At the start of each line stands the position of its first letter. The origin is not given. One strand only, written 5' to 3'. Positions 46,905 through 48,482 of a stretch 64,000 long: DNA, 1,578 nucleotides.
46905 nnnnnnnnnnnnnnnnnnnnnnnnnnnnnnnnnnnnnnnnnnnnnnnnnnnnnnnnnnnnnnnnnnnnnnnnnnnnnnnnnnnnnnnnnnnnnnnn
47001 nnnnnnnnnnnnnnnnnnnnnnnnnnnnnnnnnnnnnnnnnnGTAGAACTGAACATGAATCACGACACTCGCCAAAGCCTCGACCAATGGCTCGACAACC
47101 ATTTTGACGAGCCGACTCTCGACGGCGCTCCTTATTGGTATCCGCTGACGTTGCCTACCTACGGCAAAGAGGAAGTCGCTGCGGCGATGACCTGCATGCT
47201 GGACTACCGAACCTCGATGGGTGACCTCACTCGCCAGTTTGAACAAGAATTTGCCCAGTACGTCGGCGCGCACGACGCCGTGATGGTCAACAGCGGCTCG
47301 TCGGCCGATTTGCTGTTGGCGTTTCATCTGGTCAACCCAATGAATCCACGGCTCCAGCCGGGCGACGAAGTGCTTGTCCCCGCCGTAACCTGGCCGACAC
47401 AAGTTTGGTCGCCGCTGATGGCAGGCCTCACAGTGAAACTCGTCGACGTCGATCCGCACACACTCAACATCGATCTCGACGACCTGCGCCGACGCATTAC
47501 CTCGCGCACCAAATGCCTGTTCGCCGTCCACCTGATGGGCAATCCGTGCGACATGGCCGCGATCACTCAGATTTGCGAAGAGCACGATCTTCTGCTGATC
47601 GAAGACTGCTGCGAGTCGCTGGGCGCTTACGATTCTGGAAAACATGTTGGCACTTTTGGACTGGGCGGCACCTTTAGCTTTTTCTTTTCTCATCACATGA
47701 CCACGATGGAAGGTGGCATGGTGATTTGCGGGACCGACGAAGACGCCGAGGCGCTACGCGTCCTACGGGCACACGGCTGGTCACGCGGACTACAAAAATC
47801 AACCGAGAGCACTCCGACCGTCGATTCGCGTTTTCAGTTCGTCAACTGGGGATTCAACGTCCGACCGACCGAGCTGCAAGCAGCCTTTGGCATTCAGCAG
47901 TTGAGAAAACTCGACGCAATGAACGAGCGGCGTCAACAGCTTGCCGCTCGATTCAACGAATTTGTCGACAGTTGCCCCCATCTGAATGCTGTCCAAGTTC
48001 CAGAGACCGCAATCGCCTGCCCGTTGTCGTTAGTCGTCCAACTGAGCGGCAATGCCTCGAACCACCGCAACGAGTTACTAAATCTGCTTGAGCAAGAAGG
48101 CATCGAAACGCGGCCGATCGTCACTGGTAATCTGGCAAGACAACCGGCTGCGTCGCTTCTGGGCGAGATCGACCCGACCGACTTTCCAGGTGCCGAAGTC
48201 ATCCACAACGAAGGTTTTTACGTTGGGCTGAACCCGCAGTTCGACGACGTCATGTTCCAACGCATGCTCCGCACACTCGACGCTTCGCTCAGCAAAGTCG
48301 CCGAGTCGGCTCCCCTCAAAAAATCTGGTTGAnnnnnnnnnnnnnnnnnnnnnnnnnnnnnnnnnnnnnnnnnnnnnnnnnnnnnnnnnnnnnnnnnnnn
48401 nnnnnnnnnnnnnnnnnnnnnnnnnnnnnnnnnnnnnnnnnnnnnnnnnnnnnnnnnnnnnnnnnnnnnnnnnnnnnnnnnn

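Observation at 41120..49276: Probable GDP-L-colitose pathway and colitosyltransferase in a planctomycete surface-glycan cluster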

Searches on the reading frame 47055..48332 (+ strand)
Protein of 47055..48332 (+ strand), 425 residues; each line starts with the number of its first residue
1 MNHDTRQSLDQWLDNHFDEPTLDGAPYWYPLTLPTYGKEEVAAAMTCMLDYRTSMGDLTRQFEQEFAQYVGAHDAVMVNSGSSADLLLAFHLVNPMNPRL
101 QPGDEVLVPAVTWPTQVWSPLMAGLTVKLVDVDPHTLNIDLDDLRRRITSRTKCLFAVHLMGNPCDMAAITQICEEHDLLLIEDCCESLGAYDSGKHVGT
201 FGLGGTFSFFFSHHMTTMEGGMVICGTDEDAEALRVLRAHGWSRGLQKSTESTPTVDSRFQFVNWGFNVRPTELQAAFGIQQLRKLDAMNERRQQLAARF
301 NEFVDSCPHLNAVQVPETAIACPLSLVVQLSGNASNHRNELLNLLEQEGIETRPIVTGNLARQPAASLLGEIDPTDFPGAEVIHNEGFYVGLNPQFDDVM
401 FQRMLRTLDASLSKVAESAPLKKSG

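Call 3: search_protein_families(library=pfam, proteins=[window:47055-48332:+])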
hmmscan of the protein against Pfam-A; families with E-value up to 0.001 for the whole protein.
window:47055-48332:+ (425 aa): 4 families
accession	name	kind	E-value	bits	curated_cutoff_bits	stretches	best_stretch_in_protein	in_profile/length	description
PF01041.23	DegT_DnrJ_EryC1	-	8.9e-81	272.3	19.8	1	37-404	4-355/360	DegT/DnrJ/EryC1/StrS aminotransferase family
PF00155.27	Aminotran_1_2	-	1.7e-08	34.5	19.7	1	58-307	43-290/361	Aminotransferase class I and II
PF00266.25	Aminotran_5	-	3e-08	33.5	21.5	1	50-366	36-346/371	Aminotransferase class-V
PF01053.26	Cys_Met_Meta_PP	-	0.00014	21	27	1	49-188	44-177/381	Cys/Met metabolism PLP-dependent enzyme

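Call 4: search_protein_families(library=ncbifam, proteins=[window:47055-48332:+])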
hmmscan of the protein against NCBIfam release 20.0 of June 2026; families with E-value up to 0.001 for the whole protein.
window:47055-48332:+ (425 aa): 20 families
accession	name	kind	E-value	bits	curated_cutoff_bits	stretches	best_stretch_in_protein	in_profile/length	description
NF011936.0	PRK15407.1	equivalog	3.1e-73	247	423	1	36-413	44-437/440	lipopolysaccharide biosynthesis protein RfbH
TIGR03588.1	PseC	equivalog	4.6e-59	200.2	423.5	1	40-353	13-324/380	UDP-4-amino-4,6-dideoxy-N-acetyl-beta-L-altrosamine transaminase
TIGR04181.1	NHT_00031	hypoth_equivalog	3.7e-50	170.8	420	1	30-357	2-327/359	LegC family aminotransferase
NF008658.2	PRK11658.1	equivalog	1.5e-46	158.8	631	1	29-352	5-320/379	UDP-4-amino-4-deoxy-L-arabinose aminotransferase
NF008687.0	PRK11706.1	equivalog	4.7e-42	144.1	375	1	52-352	26-316/375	dTDP-4-amino-4,6-dideoxygalactose transaminase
TIGR02379.1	ECA_wecE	subfamily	8.5e-34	116.9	434.85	1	35-350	9-315/376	dTDP-4-amino-4,6-dideoxy-D-glucose transaminase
TIGR04427.1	PLP_DesI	equivalog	9.6e-31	107.2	650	1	51-356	46-330/390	dTDP-4-dehydro-6-deoxyglucose aminotransferase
NF041364.1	GntC_guanitoxin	equivalog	3.8e-10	39.2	415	1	63-200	51-189/356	guanitoxin biosynthesis PLP-dependent (S)-gamma-hydroxy-L-arginine cyclodehydratase GntC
NF004770.0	PRK06108.1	subfamily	4.6e-07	29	422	1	60-184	84-209/396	pyridoxal phosphate-dependent aminotransferase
TIGR03947.1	viomycin_VioD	equivalog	5.8e-07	28.7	390.9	1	71-167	67-157/359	capreomycidine synthase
NF006230.0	PRK08363.1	equivalog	2.1e-06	26.8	534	1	100-200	114-220/398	alanine aminotransferase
TIGR01976.1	am_tr_V_VC1184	hypoth_equivalog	2.3e-06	27.2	352.35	1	61-177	65-187/401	cysteine desulfurase-like protein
NF004611.0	PRK05942.1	equivalog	2.6e-05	23.4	628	1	100-206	118-231/394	aspartate aminotransferase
NF006488.0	PRK08912.1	equivalog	3.3e-05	23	498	1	70-188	84-190/387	aminotransferase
NF006569.0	PRK09082.1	subfamily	3.9e-05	22.9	420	1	58-198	76-216/386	methionine aminotransferase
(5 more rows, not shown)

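Call 6: search_solved_structures(query=window:47055-48332:+, show_alignments=4, max_evalue=1e-10)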
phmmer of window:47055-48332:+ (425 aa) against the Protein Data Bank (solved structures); distinct sequences matched with E-value up to 1e-10: 55.
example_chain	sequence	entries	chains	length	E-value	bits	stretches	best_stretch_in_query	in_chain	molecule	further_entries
2gms_A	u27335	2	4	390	1.4e-74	254.6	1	29-401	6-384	Putative pyridoxamine 5-phosphate-dependent dehydrase, Wbdk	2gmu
3b8x_A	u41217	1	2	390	1.3e-73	251.4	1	29-401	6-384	Pyridoxamine 5-phosphate-dependent dehydrase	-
2r0t_A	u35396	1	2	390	2.4e-73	250.4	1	29-401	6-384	Pyridoxamine 5-phosphate-dependent dehydrase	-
3gr9_A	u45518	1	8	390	6.3e-73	249.1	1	29-401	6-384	ColD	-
3bcx_A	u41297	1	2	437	1.5e-45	158.9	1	35-395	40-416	CDP-6-deoxy-L-threo-D-glycero-4-hexulose-3-dehydrase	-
3bb8_A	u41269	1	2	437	2.6e-44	154.8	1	35-395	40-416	CDP-4-keto-6-deoxy-D-glucose-3-dehydrase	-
3bn1_A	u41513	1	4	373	4.1e-44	154.1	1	45-368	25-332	Perosamine synthetase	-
3dr7_A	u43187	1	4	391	4.5e-44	154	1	44-368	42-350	Putative perosamine synthetase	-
3dr4_A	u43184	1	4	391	6.2e-44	153.6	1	44-368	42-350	Putative perosamine synthetase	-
9wvy_A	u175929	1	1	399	3.4e-39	138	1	33-407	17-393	Putative NDP-4-keto-6-deoxyglucose-3-dehydratase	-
7b0d_A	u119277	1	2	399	2.7e-38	135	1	38-311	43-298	Glutamine--scyllo-inositol transaminase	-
7b0m_AAA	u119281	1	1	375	1.2e-35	126.3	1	50-323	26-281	Sugar aminotransferase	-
8sng_A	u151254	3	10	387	3.9e-35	124.6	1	29-306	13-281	UDP-4-amino-4-deoxy-L-arabinose--oxoglutarate aminotransferase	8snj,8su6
1mdo_A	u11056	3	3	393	8.2e-34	120.2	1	29-309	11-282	ArnB aminotransferase | UDP-4-amino-4-deoxy-L-arabinose--oxoglutarate aminotransferase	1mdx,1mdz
4oca_A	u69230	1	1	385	1.1e-33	119.9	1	29-309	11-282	UDP-4-amino-4-deoxy-L-arabinose--oxoglutarate aminotransferase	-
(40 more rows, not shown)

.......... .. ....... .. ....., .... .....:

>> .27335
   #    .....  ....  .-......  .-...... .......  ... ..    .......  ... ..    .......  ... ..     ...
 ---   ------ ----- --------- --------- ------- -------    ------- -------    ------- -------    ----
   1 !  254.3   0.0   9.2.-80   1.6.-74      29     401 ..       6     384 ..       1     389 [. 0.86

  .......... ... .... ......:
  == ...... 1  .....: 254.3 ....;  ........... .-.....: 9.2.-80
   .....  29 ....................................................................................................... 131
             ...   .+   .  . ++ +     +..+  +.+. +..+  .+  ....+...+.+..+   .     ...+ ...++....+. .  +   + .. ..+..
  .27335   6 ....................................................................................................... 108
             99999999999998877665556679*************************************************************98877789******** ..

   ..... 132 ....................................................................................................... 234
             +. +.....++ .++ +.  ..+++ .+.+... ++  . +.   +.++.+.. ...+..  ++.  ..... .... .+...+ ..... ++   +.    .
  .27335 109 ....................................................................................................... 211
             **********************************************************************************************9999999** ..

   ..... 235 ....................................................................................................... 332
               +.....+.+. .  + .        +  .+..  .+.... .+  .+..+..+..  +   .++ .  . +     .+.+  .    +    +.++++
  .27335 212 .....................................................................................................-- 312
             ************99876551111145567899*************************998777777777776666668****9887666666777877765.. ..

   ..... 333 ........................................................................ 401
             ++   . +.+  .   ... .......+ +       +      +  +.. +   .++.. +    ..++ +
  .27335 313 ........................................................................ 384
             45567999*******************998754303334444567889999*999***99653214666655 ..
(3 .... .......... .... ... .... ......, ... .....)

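Call 7: find_homologous_proteins(query=window:47055-48332:+, max_evalue=1e-20)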
Query window:47055-48332:+ (425 aa): 5353 proteins with E <= 1e-20 among 8000 candidates; the best 120 are listed.
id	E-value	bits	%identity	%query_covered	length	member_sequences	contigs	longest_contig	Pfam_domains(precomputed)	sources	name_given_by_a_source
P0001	1.1e-292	988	100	100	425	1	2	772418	PF00155.28,PF00266.26,PF01041.24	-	-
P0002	8.9e-260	880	89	100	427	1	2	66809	PF00155.28,PF00266.26,PF01041.24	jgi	-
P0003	1.4e-226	770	77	100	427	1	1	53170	PF00155.28,PF00266.26,PF01041.24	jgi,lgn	-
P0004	4.4e-223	759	76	100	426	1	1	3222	PF00155.28,PF00266.26,PF01053.27,PF01041.24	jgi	jgi:CDP-6-deoxy-D-xylo-4-hexulose-3-dehydrase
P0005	1.1e-218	744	74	100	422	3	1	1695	PF00155.28,PF00266.26,PF01041.24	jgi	jgi:CDP-6-deoxy-D-xylo-4-hexulose-3-dehydrase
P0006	1.4e-215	734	73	100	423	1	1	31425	PF00155.28,PF00266.26,PF01041.24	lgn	-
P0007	2.5e-213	727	72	100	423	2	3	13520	PF00155.28,PF00266.26,PF01041.24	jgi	jgi:CDP-6-deoxy-D-xylo-4-hexulose-3-dehydrase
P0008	3.6e-205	700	70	100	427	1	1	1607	PF00155.28,PF01041.24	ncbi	-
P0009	2.0e-203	694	70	100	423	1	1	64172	PF00155.28,PF00266.26,PF01041.24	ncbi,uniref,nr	ncbi:DegT/DnrJ/EryC1/StrS family aminotransferase [Rhodopirellula sallentina]|uniref:DegT/DnrJ/EryC1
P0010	2.8e-201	687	70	97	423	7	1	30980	PF00266.26,PF01041.24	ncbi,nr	ncbi:MAG: DegT/DnrJ/EryC1/StrS family aminotransferase [Planctomycetota bacterium]|nr:DegT/DnrJ/EryC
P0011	1.8e-197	674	68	100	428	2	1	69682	PF00155.28,PF00266.26,PF01041.24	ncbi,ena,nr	ncbi:MAG: DegT/DnrJ/EryC1/StrS family aminotransferase [Planctomycetales bacterium]|nr:DegT/DnrJ/Ery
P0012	1.5e-196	671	66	100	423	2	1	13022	PF00155.28,PF00266.26,PF01041.24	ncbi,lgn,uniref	ncbi:MAG: DegT/DnrJ/EryC1/StrS family aminotransferase [Rhodopirellula sp. JB044]|uniref:DegT/DnrJ/E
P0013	2.0e-193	661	66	99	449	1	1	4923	PF00155.28,PF00266.26,PF01041.24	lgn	-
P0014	3.5e-190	650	73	89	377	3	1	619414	PF00155.28,PF01041.24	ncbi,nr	ncbi:UNVERIFIED_CONTAM: hypothetical protein GTU68_039118 [Idotea baltica]|nr:hypothetical protein [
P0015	1.2e-186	639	65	100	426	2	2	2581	PF00155.28,PF01041.24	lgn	-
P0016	2.4e-186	638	62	100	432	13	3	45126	PF00155.28,PF01041.24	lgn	-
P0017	2.5e-186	638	66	100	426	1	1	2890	PF00155.28,PF01041.24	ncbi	-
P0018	4.0e-186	637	64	97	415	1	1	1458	PF00155.28,PF01041.24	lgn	-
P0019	4.5e-185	633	67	97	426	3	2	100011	PF00155.28,PF00266.26,PF01041.24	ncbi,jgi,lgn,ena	-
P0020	1.1e-184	632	64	100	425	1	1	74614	PF00155.28,PF00266.26,PF01041.24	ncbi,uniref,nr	ncbi:DegT/DnrJ/EryC1/StrS family aminotransferase [Roseimaritima sediminicola]|uniref:DegT/DnrJ/EryC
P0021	6.0e-184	630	61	100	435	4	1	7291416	PF01041.24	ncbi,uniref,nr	ncbi:DegT/DnrJ/EryC1/StrS family aminotransferase [Rhodopirellula sp. P2]|uniref:DegT/DnrJ/EryC1/Str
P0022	7.9e-184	629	62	100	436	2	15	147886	PF00155.28,PF01041.24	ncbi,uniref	ncbi:DegT/DnrJ/EryC1/StrS family aminotransferase [Rhodopirellula bahusiensis]|uniref:DegT/DnrJ/EryC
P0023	7.9e-146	504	54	99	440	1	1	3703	PF00155.28,PF01041.24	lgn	-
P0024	2.2e-144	499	55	95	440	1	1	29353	PF00155.28,PF00266.26,PF01041.24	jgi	jgi:CDP-6-deoxy-D-xylo-4-hexulose-3-dehydrase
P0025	7.9e-142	491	52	100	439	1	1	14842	PF00155.28,PF01041.24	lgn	-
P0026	4.0e-141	489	57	89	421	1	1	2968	PF00155.28,PF01041.24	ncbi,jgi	jgi:CDP-6-deoxy-D-xylo-4-hexulose-3-dehydrase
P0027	5.6e-141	488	51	100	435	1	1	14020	PF00155.28,PF01041.24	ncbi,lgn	-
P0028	4.5e-140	485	54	92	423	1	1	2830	PF00155.28,PF01041.24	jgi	jgi:CDP-6-deoxy-D-xylo-4-hexulose-3-dehydrase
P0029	4.7e-140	485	56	92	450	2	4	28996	PF00155.28,PF01041.24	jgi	jgi:CDP-6-deoxy-D-xylo-4-hexulose-3-dehydrase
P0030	1.4e-139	484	55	91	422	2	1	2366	PF00155.28,PF01041.24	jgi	jgi:CDP-6-deoxy-D-xylo-4-hexulose-3-dehydrase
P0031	1.8e-139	483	55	91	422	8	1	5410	PF00155.28,PF01041.24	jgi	jgi:CDP-4-dehydro-6-deoxyglucose reductase, E1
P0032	5.6e-139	482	55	91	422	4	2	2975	PF00155.28,PF01041.24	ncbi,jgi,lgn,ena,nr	ncbi:MAG TPA: DegT/DnrJ/EryC1/StrS family aminotransferase [Anaerolineae bacterium]|nr:DegT/DnrJ/Ery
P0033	1.0e-138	481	55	91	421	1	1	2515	PF00155.28,PF00266.26,PF01053.27,PF01041.24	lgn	-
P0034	1.0e-138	481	56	89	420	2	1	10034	PF01041.24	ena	-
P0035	1.2e-138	481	55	91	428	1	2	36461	PF01041.24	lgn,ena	-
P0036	1.5e-138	480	54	91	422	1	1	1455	PF00155.28,PF01041.24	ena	-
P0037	1.8e-138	480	55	91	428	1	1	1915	PF01041.24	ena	-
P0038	2.0e-138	480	55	91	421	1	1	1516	PF00155.28,PF01041.24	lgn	-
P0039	3.5e-138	479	55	91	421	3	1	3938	PF00155.28,PF01041.24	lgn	-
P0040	6.7e-138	478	53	96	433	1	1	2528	PF00155.28,PF01041.24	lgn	-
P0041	7.5e-138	478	56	91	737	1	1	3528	PF04321.24,PF00155.28,PF16363.12,PF01041.24,PF01370.28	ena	-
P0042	1.1e-137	477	55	91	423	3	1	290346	PF00155.28,PF01053.27,PF01041.24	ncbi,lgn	ncbi:MAG TPA: DegT/DnrJ/EryC1/StrS family aminotransferase [Candidatus Deferrimicrobiaceae bacterium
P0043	1.3e-137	477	50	97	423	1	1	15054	PF00155.28,PF00266.26,PF01041.24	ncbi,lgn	-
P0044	4.2e-137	475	53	95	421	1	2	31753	PF00155.28,PF01041.24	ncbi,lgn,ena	-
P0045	4.5e-137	475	55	88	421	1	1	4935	PF00155.28,PF01041.24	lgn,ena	-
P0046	6.7e-137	475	53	97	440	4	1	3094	PF01041.24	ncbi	-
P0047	1.1e-136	474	55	91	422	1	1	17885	PF00155.28,PF01041.24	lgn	-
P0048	1.1e-136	474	54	91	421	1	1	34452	PF00155.28,PF01053.27,PF01041.24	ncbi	-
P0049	1.3e-136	474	54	91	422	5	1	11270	PF00155.28,PF01041.24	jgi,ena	-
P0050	1.6e-136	473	52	91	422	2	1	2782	PF00155.28,PF01041.24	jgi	-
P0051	2.0e-136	473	55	91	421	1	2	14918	PF00155.28,PF00266.26,PF01041.24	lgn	-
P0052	2.1e-136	473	53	91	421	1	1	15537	PF00155.28,PF01041.24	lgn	-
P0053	2.3e-136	473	54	91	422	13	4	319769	PF00155.28,PF01041.24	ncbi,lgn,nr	ncbi:CDP-6-deoxy-D-xylo-4-hexulose-3-dehydrase [Azospirillum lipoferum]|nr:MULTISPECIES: DegT/DnrJ/E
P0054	5.3e-136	472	55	91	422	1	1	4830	PF01041.24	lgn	-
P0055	5.8e-136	472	51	98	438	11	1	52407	PF01041.24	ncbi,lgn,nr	ncbi:MAG: DegT/DnrJ/EryC1/StrS family aminotransferase [Planctomycetales bacterium]|nr:DegT/DnrJ/Ery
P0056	7.6e-136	471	55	91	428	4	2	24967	PF00155.28,PF01041.24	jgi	jgi:CDP-6-deoxy-D-xylo-4-hexulose-3-dehydrase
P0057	8.3e-136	471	54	91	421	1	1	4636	PF00155.28,PF01041.24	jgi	-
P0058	8.9e-136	471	55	92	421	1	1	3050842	PF00155.28,PF00266.26,PF01041.24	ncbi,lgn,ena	-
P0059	9.4e-136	471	50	100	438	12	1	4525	PF00155.28,PF01041.24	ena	-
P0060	9.5e-136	471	54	91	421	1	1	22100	PF01041.24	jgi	-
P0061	1.0e-135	471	54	91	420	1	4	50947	PF01041.24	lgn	-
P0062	1.2e-135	471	54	91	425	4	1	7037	PF00155.28,PF00266.26,PF01053.27,PF01041.24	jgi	jgi:CDP-6-deoxy-D-xylo-4-hexulose-3-dehydrase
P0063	1.9e-135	470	52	91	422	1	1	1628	PF01041.24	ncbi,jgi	jgi:CDP-6-deoxy-D-xylo-4-hexulose-3-dehydrase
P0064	2.1e-135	470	55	91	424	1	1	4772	PF00155.28,PF00266.26,PF01041.24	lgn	-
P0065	2.7e-135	469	51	97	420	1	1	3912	PF00155.28,PF01041.24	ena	-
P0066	4.1e-135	469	54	91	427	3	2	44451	PF00155.28,PF00266.26,PF01041.24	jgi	-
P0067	5.0e-135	469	53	92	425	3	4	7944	PF01041.24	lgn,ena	-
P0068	7.2e-135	468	52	91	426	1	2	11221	PF00155.28,PF01041.24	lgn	-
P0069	7.7e-135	468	55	91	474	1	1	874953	PF01041.24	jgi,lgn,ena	-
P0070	8.7e-135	468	51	96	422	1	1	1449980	PF00155.28,PF00266.26,PF01041.24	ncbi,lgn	ncbi:MAG: DegT/DnrJ/EryC1/StrS family aminotransferase [Bacteriovoracia bacterium]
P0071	1.0e-134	468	54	91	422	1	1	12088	PF01041.24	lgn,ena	-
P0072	1.2e-134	467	54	90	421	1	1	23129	PF00155.28,PF01041.24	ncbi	ncbi:MAG: DegT/DnrJ/EryC1/StrS family aminotransferase [Nitrospirota bacterium]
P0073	2.0e-134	467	55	91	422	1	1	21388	PF00155.28,PF01041.24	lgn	-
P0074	2.5e-134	466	54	91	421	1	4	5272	PF00155.28,PF01041.24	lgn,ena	-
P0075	3.0e-134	466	53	91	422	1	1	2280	PF00155.28,PF01041.24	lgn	-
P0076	3.7e-134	466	53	91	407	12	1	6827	PF01041.24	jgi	jgi:CDP-6-deoxy-D-xylo-4-hexulose-3-dehydrase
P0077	4.2e-134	466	51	91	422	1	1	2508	PF01041.24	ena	-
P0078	4.3e-134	465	53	91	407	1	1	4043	PF01041.24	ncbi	-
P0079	5.0e-134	465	50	98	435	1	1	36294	PF00155.28,PF00266.26,PF01053.27,PF01041.24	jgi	jgi:CDP-6-deoxy-D-xylo-4-hexulose-3-dehydrase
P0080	5.1e-134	465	52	97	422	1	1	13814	PF00155.28,PF00266.26,PF01041.24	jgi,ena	-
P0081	5.5e-134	465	54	91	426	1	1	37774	PF00155.28,PF00266.26,PF01041.24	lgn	-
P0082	8.4e-134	465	55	90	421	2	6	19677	PF01041.24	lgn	-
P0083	8.9e-134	464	52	91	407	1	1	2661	PF00155.28,PF01041.24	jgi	jgi:CDP-4-dehydro-6-deoxyglucose reductase, E1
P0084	1.1e-133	464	53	91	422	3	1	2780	PF00155.28,PF01053.27,PF01041.24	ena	-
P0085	1.2e-133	464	55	87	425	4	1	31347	PF00155.28,PF00266.26,PF01053.27,PF01041.24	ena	-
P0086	1.2e-133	464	51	91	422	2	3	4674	PF00155.28,PF01041.24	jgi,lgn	jgi:CDP-6-deoxy-D-xylo-4-hexulose-3-dehydrase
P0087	1.4e-133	464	53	91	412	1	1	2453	PF01041.24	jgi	jgi:CDP-6-deoxy-D-xylo-4-hexulose-3-dehydrase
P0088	1.4e-133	464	51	97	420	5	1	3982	PF01041.24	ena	-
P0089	1.4e-133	464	53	91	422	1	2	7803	PF01041.24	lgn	-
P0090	1.5e-133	464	53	91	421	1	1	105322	PF00155.28,PF01041.24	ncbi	-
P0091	1.7e-133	463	51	91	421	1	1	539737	PF00155.28,PF01041.24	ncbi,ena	-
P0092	1.9e-133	463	52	91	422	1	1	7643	PF00155.28,PF01041.24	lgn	-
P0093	2.4e-133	463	53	91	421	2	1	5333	PF01041.24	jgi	jgi:CDP-6-deoxy-D-xylo-4-hexulose-3-dehydrase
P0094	2.5e-133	463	53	91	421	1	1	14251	PF01041.24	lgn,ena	-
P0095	3.1e-133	463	53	91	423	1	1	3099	PF00155.28,PF01041.24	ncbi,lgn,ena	-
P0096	3.1e-133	463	53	90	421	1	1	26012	PF01041.24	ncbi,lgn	-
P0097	5.6e-133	462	54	89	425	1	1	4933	PF00155.28,PF01041.24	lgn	-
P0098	5.8e-133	462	52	88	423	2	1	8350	PF00155.28,PF01041.24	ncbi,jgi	jgi:CDP-6-deoxy-D-xylo-4-hexulose-3-dehydrase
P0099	6.0e-133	462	52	96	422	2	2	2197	PF00155.28,PF00266.26,PF01053.27,PF01041.24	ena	-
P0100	7.2e-133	461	54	91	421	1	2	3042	PF00155.28,PF01041.24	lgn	-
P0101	8.1e-133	461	52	91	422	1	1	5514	PF00155.28,PF01041.24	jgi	jgi:dTDP-4-amino-4,6-dideoxygalactose transaminase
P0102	8.2e-133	461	54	87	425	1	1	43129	PF00155.28,PF01053.27,PF01041.24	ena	-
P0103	8.4e-133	461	53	91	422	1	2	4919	PF00155.28,PF01041.24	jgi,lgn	-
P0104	1.1e-132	461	52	91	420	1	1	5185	PF00155.28,PF01041.24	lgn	-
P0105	1.4e-132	461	51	91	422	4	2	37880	PF00155.28,PF00266.26,PF01041.24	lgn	-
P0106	1.7e-132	460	54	91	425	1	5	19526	PF00155.28,PF01041.24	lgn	-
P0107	1.8e-132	460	52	90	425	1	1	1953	PF00155.28,PF00266.26,PF01041.24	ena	-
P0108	2.1e-132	460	52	91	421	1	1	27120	PF00266.26,PF01041.24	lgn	-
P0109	2.1e-132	460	52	91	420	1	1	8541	PF00155.28,PF00266.26,PF01053.27,PF01041.24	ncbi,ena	-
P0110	2.3e-132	460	52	91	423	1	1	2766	PF00155.28,PF00266.26,PF01041.24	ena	-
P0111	2.5e-132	460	53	91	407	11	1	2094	PF01041.24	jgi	jgi:CDP-6-deoxy-D-xylo-4-hexulose-3-dehydrase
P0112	2.7e-132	460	55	88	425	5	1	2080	PF00155.28,PF00266.26,PF01041.24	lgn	-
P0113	2.7e-132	460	52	91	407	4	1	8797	PF00155.28,PF01041.24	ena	-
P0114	2.7e-132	460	51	91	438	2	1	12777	PF01041.24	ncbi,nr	ncbi:MAG TPA: DegT/DnrJ/EryC1/StrS family aminotransferase [Gammaproteobacteria bacterium]|nr:DegT/D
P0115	3.4e-132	459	53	91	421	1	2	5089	PF01041.24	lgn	-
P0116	4.2e-132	459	52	91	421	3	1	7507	PF00155.28,PF00266.26,PF01041.24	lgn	-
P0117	4.2e-132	459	50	98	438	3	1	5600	PF01041.24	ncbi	-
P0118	4.7e-132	459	51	89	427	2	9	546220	PF00155.28,PF00266.26,PF01041.24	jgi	jgi:CDP-6-deoxy-D-xylo-4-hexulose-3-dehydrase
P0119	4.7e-132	459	53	91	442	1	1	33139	PF00155.28,PF01053.27,PF01041.24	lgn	-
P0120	5.1e-132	459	51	91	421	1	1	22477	PF00155.28,PF01041.24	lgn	-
